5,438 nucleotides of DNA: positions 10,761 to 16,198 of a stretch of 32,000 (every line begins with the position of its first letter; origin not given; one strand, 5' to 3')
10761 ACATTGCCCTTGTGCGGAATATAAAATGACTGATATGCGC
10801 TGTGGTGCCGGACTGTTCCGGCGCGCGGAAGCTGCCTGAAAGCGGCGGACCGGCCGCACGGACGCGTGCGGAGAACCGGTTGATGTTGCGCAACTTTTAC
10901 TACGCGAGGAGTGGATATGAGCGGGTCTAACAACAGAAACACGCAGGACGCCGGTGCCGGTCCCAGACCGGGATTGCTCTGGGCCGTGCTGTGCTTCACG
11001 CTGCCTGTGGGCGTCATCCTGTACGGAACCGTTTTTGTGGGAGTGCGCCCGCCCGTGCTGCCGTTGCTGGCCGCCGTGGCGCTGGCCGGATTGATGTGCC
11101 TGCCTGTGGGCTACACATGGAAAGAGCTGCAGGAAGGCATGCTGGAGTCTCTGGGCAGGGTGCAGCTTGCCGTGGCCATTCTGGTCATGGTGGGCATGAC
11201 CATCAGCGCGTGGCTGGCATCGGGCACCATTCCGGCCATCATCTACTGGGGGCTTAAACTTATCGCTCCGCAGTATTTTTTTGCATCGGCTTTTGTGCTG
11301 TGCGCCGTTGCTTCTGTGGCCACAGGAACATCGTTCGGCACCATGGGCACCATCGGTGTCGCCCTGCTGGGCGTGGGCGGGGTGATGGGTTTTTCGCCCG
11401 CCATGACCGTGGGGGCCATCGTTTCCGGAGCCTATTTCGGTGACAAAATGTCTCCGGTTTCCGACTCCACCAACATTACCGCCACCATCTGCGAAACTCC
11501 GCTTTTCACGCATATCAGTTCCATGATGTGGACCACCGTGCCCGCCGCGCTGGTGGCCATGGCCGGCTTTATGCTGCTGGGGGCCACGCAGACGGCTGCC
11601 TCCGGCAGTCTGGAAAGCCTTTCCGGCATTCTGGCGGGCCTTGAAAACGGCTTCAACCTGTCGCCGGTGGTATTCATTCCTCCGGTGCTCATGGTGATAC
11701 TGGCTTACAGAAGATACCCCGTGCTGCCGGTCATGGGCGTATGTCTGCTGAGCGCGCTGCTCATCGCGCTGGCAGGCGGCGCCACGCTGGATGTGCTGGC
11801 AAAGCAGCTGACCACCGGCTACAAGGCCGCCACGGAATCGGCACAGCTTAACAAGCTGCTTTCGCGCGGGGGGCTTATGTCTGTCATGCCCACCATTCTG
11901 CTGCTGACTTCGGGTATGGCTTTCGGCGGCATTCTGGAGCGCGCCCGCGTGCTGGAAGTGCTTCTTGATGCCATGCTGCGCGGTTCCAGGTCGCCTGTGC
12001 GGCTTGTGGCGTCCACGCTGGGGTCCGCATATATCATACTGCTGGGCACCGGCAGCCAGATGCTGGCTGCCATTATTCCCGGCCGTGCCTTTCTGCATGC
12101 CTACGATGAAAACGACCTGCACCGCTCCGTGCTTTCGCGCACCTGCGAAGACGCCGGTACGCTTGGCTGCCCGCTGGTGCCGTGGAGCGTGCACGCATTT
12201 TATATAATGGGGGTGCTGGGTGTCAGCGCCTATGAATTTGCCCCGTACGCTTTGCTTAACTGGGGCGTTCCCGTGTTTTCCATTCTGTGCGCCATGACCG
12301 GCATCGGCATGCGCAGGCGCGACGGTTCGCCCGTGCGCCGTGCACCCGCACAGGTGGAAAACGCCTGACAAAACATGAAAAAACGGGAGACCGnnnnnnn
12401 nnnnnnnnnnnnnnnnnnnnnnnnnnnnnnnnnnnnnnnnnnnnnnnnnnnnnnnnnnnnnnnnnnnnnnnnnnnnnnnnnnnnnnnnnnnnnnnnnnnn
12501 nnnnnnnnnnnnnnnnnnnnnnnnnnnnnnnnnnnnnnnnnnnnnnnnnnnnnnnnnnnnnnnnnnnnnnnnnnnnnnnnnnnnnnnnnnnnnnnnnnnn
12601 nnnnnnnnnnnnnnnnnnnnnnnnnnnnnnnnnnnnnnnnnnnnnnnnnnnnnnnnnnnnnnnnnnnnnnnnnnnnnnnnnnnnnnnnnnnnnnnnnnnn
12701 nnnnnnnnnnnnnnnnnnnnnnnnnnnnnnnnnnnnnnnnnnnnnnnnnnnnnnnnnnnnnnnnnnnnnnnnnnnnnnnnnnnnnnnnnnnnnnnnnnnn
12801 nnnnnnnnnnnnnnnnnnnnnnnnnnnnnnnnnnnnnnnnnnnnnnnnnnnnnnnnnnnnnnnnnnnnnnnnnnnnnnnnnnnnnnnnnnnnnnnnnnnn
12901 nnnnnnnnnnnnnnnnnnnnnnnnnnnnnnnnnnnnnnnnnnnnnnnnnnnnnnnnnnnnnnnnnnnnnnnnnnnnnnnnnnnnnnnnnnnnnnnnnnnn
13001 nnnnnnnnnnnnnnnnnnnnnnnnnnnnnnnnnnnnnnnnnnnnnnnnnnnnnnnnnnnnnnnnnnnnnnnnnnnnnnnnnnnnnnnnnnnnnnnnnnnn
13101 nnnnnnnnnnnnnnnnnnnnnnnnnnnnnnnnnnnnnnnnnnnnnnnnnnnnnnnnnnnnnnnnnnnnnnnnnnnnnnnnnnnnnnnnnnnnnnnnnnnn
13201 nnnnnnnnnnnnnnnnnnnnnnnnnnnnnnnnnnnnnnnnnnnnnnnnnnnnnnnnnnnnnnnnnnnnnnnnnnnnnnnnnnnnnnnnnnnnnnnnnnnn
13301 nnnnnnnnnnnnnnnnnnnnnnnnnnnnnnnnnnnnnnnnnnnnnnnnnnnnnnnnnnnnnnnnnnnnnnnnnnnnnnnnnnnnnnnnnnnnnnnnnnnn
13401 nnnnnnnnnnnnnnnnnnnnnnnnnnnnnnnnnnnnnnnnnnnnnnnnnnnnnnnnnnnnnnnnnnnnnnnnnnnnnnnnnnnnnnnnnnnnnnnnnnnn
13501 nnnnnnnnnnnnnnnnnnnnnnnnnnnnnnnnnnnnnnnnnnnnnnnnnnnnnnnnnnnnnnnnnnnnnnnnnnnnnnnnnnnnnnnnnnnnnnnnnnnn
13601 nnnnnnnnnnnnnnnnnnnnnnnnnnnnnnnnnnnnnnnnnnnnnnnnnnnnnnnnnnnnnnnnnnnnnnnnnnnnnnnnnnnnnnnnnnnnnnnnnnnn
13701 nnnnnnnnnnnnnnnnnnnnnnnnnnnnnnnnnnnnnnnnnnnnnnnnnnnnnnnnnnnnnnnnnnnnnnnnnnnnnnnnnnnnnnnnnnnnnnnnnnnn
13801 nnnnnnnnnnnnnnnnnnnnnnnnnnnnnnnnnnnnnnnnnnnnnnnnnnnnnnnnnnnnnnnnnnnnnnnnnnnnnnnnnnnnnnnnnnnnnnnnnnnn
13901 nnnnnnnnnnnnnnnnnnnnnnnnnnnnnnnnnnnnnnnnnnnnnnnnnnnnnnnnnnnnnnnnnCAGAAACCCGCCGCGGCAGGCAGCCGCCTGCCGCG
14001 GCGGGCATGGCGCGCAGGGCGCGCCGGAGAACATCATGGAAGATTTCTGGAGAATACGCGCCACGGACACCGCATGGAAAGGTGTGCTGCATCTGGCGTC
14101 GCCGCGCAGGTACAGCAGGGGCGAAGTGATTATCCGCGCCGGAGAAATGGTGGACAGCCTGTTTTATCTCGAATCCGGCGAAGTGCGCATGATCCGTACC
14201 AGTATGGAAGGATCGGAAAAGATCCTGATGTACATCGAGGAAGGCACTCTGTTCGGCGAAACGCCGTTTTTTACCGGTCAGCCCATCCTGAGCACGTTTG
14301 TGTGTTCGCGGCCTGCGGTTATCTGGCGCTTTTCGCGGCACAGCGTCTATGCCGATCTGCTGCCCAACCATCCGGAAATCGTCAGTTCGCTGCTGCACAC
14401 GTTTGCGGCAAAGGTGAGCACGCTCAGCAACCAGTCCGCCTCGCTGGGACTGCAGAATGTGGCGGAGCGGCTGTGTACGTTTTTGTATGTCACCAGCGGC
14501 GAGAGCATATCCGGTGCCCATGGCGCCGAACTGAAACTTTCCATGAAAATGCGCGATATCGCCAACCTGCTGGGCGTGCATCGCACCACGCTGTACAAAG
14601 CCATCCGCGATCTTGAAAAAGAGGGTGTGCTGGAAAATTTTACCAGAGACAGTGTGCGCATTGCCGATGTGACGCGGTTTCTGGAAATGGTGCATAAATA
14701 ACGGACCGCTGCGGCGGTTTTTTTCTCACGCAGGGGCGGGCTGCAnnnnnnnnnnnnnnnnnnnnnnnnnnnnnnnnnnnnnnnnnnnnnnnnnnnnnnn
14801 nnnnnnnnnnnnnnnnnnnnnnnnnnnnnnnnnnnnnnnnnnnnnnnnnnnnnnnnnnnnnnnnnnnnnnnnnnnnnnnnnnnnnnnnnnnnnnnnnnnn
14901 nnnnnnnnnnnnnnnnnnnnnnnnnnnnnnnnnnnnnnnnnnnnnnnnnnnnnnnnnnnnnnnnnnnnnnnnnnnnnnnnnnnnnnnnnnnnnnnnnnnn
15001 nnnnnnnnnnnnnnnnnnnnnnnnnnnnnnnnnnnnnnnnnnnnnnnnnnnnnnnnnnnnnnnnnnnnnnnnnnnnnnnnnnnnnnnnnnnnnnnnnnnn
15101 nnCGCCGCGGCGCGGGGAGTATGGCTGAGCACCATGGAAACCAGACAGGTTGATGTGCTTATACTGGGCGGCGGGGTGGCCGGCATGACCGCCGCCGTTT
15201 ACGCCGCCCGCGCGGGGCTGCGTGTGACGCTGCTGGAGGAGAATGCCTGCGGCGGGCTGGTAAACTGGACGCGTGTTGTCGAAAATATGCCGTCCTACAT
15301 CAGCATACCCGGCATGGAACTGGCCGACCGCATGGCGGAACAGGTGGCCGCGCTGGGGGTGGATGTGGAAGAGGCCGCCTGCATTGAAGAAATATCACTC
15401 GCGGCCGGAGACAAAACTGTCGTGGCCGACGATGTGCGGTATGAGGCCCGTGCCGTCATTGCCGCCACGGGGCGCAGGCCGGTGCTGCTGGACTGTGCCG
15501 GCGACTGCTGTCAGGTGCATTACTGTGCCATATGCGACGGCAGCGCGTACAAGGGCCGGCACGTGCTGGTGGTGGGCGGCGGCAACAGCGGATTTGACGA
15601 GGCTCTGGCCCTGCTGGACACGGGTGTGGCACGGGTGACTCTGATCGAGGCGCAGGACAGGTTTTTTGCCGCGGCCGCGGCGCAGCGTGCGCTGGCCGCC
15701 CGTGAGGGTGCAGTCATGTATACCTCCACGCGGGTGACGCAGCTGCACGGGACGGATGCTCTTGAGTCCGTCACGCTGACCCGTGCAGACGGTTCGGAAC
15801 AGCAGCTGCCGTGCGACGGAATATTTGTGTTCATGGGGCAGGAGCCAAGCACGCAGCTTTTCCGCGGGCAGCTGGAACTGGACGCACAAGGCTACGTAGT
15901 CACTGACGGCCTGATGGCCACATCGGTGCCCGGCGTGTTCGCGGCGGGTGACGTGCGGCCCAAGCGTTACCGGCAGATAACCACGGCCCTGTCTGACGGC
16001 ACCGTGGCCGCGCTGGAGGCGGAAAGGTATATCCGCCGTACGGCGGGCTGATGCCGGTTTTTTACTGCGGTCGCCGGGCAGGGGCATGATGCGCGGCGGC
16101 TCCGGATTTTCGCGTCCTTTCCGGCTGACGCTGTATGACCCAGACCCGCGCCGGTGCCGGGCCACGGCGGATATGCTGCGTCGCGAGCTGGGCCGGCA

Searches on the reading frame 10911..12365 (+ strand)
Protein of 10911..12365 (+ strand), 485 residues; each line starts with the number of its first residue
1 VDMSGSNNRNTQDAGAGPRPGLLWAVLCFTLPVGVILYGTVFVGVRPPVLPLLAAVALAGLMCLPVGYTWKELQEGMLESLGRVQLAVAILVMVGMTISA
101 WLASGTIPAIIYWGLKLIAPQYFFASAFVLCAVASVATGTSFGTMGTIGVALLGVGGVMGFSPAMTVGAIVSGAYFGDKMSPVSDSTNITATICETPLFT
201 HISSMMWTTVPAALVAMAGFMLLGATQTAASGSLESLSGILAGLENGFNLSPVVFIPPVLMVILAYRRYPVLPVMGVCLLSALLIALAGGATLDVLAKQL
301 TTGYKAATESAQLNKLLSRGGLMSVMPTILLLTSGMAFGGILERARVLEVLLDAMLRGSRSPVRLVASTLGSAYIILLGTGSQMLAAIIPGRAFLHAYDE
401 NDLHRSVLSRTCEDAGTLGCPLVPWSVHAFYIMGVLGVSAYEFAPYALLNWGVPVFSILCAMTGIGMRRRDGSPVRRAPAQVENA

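Call 16: search_protein_families(library=pfam, proteins=[window:10911-12365:+], max_evalue=0.00001)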
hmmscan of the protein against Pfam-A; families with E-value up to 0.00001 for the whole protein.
window:10911-12365:+ (485 aa): 1 family
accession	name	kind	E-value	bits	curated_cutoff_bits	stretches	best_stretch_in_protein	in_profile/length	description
PF03553.21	Na_H_antiporter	-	6.1e-45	154.2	23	1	173-465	1-303/303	Na+/H+ antiporter family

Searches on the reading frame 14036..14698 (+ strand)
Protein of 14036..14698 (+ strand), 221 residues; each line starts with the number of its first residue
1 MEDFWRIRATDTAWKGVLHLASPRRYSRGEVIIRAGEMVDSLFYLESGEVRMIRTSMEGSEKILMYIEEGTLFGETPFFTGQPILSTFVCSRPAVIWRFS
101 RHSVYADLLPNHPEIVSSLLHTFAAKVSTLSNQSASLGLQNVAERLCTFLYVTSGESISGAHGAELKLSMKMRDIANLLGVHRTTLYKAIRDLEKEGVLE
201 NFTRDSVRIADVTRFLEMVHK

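Call 91: search_protein_families(library=pfam, proteins=[window:14036-14698:+], max_evalue=0.001)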
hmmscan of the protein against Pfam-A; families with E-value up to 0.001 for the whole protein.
window:14036-14698:+ (221 aa): 5 families
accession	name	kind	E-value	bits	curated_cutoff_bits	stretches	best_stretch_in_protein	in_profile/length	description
PF00027.35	cNMP_binding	-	1.2e-19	70.5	27.5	1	24-104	2-82/89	Cyclic nucleotide-binding domain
PF13545.12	HTH_Crp_2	-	9e-12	45.2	27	1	144-214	1-66/70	Crp-like helix-turn-helix domain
PF00392.27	GntR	-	3.1e-05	24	27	1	171-209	26-64/64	Bacterial regulatory proteins, gntR family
PF08279.18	HTH_11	-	0.00025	21.3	25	1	173-198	19-44/55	HTH domain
PF01978.25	TrmB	-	0.00042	20.6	25.6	0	169-201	22-54/68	Sugar-specific transcriptional regulator TrmB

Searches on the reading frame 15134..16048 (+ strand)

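Call 16: search_protein_families(library=pfam, proteins=[window:15134-16048:+], max_evalue=0.00001)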
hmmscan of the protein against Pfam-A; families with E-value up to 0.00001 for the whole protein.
window:15134-16048:+ (305 aa): 11 families
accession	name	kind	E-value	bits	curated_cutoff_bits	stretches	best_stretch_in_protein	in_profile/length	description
PF07992.20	Pyr_redox_2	-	3.7e-47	161.6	26.1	1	7-289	2-291/291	Pyridine nucleotide-disulphide oxidoreductase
PF13738.12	Pyr_redox_3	-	2.2e-23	83.4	30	1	60-272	80-305/305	Pyridine nucleotide-disulphide oxidoreductase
PF00070.33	Pyr_redox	-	4.7e-15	56.3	22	1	143-216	1-80/82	Pyridine nucleotide-disulphide oxidoreductase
PF01266.30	DAO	-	8.9e-12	45.6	27.9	1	7-40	1-35/353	FAD dependent oxidoreductase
PF00890.30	FAD_binding_2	-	3.3e-10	40.2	20.4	1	7-37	1-31/414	FAD binding domain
PF12831.13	FAD_oxidored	-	3.8e-10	40.1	27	1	7-43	1-38/416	FAD dependent oxidoreductase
PF13450.12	NAD_binding_8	-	6.4e-09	36.4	21.9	1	10-42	1-34/68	NAD(P)-binding Rossmann-like domain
PF03486.20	HI0933_like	-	1.2e-07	31.8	50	0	7-38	2-33/244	HI0933-like protein Rossmann domain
PF13241.12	NAD_binding_7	-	1.6e-07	32.2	22.1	0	140-179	6-41/104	Putative NAD(P)-binding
PF01134.28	GIDA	-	5.5e-07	29.4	22.1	0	7-82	1-67/391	Glucose inhibited division protein A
PF01946.23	Thi4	-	2.2e-06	27.5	26.2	0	5-41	17-54/235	Thi4 family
